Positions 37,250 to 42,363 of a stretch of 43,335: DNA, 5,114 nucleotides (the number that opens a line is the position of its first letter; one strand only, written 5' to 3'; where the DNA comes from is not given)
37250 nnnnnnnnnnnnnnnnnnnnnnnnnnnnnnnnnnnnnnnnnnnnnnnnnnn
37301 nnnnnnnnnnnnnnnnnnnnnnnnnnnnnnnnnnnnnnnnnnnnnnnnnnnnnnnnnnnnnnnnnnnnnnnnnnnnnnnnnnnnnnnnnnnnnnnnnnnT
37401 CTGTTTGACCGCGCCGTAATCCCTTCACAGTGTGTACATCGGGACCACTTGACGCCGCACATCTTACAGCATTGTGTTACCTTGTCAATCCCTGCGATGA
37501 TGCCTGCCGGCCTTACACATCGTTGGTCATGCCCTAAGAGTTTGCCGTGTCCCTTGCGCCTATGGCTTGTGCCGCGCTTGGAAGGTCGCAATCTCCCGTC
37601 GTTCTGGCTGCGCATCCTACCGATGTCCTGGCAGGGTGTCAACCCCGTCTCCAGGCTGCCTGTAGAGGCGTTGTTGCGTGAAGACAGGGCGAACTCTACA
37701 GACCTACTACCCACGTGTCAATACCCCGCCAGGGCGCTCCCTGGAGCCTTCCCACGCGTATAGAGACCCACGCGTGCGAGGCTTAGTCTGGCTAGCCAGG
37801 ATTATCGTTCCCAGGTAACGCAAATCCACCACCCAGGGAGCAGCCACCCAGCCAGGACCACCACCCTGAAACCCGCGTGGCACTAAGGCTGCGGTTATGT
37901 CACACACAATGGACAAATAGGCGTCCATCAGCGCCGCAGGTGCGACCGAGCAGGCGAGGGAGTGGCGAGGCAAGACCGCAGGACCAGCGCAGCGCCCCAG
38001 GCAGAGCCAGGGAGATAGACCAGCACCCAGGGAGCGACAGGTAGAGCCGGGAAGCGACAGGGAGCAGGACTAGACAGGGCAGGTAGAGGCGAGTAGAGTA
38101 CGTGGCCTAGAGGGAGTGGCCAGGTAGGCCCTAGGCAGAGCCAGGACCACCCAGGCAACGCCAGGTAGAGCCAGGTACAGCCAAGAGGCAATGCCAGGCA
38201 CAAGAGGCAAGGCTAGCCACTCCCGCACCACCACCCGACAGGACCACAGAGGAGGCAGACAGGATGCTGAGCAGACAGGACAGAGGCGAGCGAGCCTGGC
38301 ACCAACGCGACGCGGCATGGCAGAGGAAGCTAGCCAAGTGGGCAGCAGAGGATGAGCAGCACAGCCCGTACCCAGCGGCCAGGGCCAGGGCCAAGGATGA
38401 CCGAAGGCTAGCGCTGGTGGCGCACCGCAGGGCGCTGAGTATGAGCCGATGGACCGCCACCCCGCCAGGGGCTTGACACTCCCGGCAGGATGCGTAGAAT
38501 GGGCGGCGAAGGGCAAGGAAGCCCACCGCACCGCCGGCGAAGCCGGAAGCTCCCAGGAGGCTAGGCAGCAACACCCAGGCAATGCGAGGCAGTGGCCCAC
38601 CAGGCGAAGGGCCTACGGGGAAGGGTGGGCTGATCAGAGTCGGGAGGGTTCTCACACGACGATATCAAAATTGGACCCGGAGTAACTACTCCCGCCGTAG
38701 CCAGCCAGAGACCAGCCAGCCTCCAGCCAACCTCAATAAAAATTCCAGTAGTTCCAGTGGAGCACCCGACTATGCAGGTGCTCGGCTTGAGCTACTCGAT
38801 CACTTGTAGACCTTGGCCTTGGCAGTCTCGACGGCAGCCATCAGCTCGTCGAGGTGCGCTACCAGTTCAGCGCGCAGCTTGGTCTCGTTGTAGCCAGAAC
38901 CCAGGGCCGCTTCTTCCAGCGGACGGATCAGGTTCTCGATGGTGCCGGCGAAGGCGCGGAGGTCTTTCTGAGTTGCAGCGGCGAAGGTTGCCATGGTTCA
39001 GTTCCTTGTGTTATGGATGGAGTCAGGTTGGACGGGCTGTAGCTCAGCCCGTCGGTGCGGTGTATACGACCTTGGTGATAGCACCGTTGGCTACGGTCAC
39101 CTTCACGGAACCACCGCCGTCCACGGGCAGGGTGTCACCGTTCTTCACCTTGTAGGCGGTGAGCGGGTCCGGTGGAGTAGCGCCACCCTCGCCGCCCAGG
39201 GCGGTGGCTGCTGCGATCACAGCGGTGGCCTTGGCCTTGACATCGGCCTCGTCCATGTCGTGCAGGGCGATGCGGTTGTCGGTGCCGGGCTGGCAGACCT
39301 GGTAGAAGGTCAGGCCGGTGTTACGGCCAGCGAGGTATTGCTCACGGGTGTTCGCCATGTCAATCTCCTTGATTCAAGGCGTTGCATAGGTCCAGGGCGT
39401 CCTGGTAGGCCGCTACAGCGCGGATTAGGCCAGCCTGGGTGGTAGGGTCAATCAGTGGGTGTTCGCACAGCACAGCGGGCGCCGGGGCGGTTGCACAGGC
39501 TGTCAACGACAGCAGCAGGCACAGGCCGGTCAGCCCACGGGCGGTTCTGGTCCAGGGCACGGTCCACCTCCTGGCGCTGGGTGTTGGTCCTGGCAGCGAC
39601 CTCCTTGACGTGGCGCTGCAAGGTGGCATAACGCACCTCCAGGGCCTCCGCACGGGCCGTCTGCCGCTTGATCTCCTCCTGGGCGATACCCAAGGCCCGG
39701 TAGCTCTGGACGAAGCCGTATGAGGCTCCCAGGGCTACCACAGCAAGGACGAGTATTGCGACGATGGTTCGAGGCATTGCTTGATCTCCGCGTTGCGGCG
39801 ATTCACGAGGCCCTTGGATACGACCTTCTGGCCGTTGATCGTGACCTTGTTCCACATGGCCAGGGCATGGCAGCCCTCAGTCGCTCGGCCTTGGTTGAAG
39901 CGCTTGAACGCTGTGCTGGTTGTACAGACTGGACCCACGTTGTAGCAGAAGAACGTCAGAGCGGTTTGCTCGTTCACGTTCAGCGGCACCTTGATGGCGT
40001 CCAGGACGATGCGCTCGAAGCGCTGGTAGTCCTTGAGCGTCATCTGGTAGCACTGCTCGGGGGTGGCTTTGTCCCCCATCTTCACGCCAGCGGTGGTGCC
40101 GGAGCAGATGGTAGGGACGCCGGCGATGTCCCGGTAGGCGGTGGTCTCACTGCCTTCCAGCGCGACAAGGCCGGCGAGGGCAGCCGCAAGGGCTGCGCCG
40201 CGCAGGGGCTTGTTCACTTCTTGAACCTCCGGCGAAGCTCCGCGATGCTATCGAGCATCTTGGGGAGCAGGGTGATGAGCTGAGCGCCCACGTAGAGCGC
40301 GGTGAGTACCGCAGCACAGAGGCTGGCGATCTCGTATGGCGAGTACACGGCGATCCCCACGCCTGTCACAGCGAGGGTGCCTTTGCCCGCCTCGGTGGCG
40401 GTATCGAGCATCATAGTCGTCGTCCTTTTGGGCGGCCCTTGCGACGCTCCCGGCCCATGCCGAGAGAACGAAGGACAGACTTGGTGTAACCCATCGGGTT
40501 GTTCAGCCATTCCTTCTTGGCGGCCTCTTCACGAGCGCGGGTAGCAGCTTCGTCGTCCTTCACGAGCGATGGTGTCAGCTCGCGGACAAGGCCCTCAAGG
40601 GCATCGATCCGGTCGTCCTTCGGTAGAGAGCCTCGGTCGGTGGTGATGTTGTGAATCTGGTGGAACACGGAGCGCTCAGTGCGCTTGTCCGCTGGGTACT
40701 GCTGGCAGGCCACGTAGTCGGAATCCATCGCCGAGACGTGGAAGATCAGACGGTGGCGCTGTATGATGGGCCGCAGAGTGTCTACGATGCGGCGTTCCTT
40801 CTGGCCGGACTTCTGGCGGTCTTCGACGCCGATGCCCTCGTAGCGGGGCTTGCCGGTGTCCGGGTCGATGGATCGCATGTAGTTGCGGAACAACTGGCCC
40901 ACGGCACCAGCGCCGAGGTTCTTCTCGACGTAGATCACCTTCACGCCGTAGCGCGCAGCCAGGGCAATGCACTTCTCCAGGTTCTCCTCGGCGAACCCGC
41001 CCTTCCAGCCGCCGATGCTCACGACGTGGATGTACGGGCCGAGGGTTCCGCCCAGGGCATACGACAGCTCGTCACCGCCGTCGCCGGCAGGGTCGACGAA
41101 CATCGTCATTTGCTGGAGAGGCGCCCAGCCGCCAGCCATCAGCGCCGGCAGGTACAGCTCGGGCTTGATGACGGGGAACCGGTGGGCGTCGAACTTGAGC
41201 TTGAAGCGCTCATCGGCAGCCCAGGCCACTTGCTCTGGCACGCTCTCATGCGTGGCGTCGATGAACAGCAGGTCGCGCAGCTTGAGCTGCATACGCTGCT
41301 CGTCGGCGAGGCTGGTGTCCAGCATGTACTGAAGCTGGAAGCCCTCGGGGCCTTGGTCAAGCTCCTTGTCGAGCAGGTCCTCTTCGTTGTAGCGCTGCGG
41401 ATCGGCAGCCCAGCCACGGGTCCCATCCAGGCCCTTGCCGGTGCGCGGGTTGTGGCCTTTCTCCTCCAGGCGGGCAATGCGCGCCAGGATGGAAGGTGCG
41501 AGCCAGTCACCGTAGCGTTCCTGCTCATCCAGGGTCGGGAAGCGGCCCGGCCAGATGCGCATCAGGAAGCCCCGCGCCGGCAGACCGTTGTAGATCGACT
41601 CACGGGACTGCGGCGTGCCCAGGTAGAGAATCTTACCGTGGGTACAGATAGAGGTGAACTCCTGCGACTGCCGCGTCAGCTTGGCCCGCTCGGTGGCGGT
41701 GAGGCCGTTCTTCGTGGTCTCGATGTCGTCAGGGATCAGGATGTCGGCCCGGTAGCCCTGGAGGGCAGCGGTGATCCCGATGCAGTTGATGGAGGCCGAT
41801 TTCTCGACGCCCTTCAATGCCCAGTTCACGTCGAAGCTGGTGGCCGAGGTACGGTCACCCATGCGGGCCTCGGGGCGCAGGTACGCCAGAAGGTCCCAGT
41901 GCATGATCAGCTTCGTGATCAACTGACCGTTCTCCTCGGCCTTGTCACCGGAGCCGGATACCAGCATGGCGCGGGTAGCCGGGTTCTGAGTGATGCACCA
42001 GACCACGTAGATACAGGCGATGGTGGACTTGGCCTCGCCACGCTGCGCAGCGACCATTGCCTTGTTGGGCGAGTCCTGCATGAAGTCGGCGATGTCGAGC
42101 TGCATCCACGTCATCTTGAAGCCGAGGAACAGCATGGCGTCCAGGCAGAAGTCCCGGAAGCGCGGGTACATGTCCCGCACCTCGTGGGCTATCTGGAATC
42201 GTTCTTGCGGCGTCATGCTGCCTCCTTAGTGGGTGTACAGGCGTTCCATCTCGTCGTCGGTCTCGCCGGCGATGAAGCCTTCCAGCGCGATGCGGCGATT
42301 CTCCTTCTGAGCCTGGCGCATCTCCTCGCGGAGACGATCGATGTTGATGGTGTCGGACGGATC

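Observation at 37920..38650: Strongly strand-asymmetric (T-depleted) roughly 730-bp block with 10-bp phased CCAGG repeats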

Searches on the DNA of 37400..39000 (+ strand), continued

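Call 52: get_annotated_region(hit=H70, flank=400)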
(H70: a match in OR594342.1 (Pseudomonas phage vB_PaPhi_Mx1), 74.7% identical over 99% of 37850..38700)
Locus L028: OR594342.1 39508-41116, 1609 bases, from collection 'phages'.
description: Pseudomonas phage vB_PaPhi_Mx1, complete genome.
organism: Pseudomonas phage vB_PaPhi_Mx1 (NCBI taxid 3079664)
taxonomy: Viruses; Duplodnaviria; Heunggongvirae; Uroviricota; Caudoviricetes
host: Pseudomonas aeruginosa; source: water; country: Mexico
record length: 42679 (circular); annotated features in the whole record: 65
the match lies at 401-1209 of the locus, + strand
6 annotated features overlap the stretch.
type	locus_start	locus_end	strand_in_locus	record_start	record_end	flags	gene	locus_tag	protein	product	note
CDS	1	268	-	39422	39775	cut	-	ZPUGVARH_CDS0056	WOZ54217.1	hypothetical protein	-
CDS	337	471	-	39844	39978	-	-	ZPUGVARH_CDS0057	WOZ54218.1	hypothetical protein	-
CDS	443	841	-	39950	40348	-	-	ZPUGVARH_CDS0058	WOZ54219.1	hypothetical protein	-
CDS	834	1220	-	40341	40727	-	-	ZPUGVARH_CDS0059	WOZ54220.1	hypothetical protein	-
CDS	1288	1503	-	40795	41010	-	-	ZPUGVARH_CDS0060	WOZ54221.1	hypothetical protein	-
CDS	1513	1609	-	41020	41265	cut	-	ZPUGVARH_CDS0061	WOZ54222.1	minor head protein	-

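Call 101: search_rna_families(source=window, start=37400, end=39000, threshold=evalue, max_evalue=1)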
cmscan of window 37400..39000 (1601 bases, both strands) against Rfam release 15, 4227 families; matches with E-value up to 1: 2.
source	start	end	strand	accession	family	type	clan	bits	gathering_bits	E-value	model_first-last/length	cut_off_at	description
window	37840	37869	-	RF00523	Prion_pknot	Cis-reg;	-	21.2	39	0.48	1-40/40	no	Prion pseudoknot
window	38390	38440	+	RF00282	SNORD48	Gene; snRNA; snoRNA; CD-box;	-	17.2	36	0.58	1-63/63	no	Small nucleolar RNA SNORD48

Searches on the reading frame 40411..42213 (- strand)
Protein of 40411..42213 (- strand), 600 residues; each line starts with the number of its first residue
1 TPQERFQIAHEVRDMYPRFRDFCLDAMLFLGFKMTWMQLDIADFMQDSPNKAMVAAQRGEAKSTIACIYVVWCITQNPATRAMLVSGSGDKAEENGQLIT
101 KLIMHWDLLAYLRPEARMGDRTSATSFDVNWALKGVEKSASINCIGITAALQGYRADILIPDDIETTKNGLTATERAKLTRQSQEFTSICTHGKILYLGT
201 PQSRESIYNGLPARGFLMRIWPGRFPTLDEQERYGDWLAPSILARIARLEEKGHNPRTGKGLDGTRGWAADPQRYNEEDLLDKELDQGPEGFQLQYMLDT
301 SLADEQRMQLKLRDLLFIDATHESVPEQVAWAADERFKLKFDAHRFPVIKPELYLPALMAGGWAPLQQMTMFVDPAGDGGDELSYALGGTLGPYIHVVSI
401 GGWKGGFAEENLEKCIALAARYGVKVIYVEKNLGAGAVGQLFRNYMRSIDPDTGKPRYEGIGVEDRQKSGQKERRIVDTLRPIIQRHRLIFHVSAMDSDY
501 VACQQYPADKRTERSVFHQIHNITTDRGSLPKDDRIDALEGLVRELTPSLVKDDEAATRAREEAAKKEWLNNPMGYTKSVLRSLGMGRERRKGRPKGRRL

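Call 77: search_dna_similar(query=window:40411-42213:-, collection=phages, mode=protein, max_rows=60, rows=spread, max_evalue=1e-40)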
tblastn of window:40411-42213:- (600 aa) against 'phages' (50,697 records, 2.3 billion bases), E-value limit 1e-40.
Records with a match: 2676; places in all: 2682; records where one place covers at least 80% of the query: 2576.
Best place of each record, by identity: 95-99% 93; 60-80% 17; <60% 2566.
By first word of the organism name: Klebsiella 701; Escherichia 364; Pseudomonas 328; Acinetobacter 166; Vibrio 125; Salmonella 112; Yersinia 92; Pectobacterium 85; Ralstonia 54; Aeromonas 47; and 73 more.
By host as written in the record: Klebsiella pneumoniae 376; - 374; Escherichia coli 125; Acinetobacter baumannii 59; Pseudomonas putida KT2440 and Paw85 53; Pseudomonas aeruginosa 43; Yersinia pestis 38; Pectobacterium atrosepticum DSM18077 33; and 680 more.
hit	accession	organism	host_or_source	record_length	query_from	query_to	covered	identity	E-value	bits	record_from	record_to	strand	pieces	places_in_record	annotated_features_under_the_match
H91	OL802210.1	Pseudomonas phage vB_Pae_S1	Pseudomonas aeruginosa PAO1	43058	1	584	97%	99.0%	0e+0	1174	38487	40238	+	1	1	terminase large subunit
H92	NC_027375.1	Pseudomonas phage vB_PaeP_PPA-ABTNL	Pseudomonas aeruginosa PA5-1-1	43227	1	584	97%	98.3%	0e+0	1167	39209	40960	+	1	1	terminase large subunit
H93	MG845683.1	Pseudomonas phage phiNV3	Pseudomonas agarici NCPPB 2472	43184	1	581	97%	79.0%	0e+0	951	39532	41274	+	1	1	putative DNA maturase B | putative DNA maturase A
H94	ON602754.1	Klebsiella phage VLCpiA1j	Klebsiella pneumoniae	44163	3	579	96%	47.3%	6e-167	533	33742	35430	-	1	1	terminase large subunit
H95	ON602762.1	Klebsiella phage VLCpiA1d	Klebsiella pneumoniae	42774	3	579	96%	47.0%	1e-165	529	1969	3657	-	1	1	terminase large subunit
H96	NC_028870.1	Klebsiella phage vB_KpnP_SU552A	Klebsiella pneumoniae 07RAFM-KPN-552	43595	3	579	96%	46.8%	3e-165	528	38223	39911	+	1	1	terminase large subunit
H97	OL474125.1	Klebsiella phage BUCT86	Klebsiella sp.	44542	3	579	96%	46.8%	1e-164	526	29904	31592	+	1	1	terminase large subunit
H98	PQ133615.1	Klebsiella phage P6418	Klebsiella pneumoniae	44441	2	579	96%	46.6%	3e-163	522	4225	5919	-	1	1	terminase large subunit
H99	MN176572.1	Klebsiella phage vB_KpnP_IME308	Klebsiella pneumoniae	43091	3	579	96%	46.6%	2e-164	525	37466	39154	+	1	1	DNA packaging protein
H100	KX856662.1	Klebsiella phage KP-Rio/2015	Klebsiella pneumoniae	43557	3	579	96%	46.4%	1e-163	523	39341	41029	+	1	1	putative DNA maturase B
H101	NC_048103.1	Pectobacterium phage PPWS2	Pectobactorium corotovorum subsp. ...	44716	12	580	95%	45.5%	2e-150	485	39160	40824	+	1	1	terminase large subunit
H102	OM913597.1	Aeromonas phage vB_AspA_Bolek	Aeromonas sp. MR7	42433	16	576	94%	45.8%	2e-148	479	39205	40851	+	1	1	terminase large subunit, DNA maturase B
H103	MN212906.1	Acinetobacter phage vB_AbaP_D2M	Acinetobacter baumannii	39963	15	577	94%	43.1%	7e-149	481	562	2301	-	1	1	putative DNA maturase B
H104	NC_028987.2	Acinetobacter phage IME-200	Acinetobacter baumannii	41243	15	577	94%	43.0%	1e-148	480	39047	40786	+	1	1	terminase large subunit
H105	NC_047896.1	Acinetobacter phage SWH-Ab-1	Acinetobacter baumannii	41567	15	577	94%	43.0%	2e-148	479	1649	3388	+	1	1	terminase large subunit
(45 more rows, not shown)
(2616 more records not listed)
